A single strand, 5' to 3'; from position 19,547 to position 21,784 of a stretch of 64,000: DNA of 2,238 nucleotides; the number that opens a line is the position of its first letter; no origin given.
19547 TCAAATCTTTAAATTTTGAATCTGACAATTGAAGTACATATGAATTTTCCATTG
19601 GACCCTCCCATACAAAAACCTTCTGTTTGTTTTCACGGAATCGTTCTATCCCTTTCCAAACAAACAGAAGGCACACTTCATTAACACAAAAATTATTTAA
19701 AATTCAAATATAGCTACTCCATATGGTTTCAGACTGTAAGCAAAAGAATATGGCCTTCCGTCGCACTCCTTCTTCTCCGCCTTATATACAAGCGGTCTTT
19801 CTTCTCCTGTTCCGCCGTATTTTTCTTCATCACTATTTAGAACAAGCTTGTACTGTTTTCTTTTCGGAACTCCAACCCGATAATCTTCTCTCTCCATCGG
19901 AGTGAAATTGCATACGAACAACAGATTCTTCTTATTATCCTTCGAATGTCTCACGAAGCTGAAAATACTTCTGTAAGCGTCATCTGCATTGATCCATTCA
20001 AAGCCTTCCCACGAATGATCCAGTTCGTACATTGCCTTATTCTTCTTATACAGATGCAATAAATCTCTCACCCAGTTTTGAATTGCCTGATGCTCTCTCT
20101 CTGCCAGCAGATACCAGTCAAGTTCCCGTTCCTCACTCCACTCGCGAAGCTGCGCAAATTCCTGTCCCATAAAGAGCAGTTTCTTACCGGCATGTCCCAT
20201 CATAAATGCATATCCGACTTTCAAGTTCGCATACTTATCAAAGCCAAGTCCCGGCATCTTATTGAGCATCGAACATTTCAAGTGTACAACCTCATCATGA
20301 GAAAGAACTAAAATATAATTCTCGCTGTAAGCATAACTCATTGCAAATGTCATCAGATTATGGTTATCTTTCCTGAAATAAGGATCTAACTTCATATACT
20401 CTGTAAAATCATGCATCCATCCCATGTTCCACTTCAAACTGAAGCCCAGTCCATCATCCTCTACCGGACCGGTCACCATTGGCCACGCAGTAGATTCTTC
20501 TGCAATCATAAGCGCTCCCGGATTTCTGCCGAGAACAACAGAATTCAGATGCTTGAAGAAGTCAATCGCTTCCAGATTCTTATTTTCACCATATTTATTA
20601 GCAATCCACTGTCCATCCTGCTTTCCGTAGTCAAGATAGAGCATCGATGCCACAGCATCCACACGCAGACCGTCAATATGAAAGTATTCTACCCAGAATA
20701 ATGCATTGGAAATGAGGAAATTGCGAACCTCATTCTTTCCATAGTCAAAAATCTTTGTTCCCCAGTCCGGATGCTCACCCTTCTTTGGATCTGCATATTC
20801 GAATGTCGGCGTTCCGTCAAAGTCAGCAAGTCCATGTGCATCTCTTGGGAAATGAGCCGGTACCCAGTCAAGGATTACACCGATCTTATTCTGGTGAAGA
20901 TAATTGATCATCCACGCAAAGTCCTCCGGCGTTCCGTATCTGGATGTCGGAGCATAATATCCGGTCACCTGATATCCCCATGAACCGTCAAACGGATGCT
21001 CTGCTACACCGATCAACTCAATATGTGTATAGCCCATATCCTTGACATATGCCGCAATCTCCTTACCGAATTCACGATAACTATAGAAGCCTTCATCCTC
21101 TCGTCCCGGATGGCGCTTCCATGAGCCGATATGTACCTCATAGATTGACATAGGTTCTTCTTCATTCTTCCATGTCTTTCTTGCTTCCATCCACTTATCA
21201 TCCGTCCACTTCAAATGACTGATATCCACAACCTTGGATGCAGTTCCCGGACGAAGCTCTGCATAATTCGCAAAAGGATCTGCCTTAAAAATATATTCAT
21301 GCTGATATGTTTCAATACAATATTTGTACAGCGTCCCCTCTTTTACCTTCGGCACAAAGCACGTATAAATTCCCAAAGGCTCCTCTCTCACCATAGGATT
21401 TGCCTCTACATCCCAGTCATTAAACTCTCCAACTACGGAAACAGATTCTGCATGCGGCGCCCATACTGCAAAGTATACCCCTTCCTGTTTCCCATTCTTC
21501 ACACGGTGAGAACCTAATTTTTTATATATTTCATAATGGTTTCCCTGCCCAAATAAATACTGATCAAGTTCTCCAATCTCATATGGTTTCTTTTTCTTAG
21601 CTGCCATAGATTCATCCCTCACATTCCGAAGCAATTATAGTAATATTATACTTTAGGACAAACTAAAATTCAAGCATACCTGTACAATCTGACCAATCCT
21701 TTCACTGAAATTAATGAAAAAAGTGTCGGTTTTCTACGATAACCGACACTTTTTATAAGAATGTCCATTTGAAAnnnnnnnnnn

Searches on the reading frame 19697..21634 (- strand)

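Call 16: search_protein_families(library=pfam, proteins=[window:19697-21634:-], max_evalue=0.00001)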
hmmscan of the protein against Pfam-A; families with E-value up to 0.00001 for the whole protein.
window:19697-21634:- (645 aa): 4 families
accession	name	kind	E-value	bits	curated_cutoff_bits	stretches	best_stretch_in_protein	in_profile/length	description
PF02922.24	CBM_48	-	2.2e-21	76.4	22.4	1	39-122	1-83/83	Carbohydrate-binding module 48 (Isoamylase N-terminal domain)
PF02806.24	Alpha-amylase_C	-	3.5e-21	75.8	21.2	1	547-644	1-93/95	Alpha amylase, C-terminal all-beta domain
PF00128.31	Alpha-amylase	-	3.4e-17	63.2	22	2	196-267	27-97/446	Alpha amylase, catalytic domain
PF22019.2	GlgB_N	-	9e-06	26.1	27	0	30-120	10-93/94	alpha-1,4-glucan branching enzyme GlgB, N-terminal domain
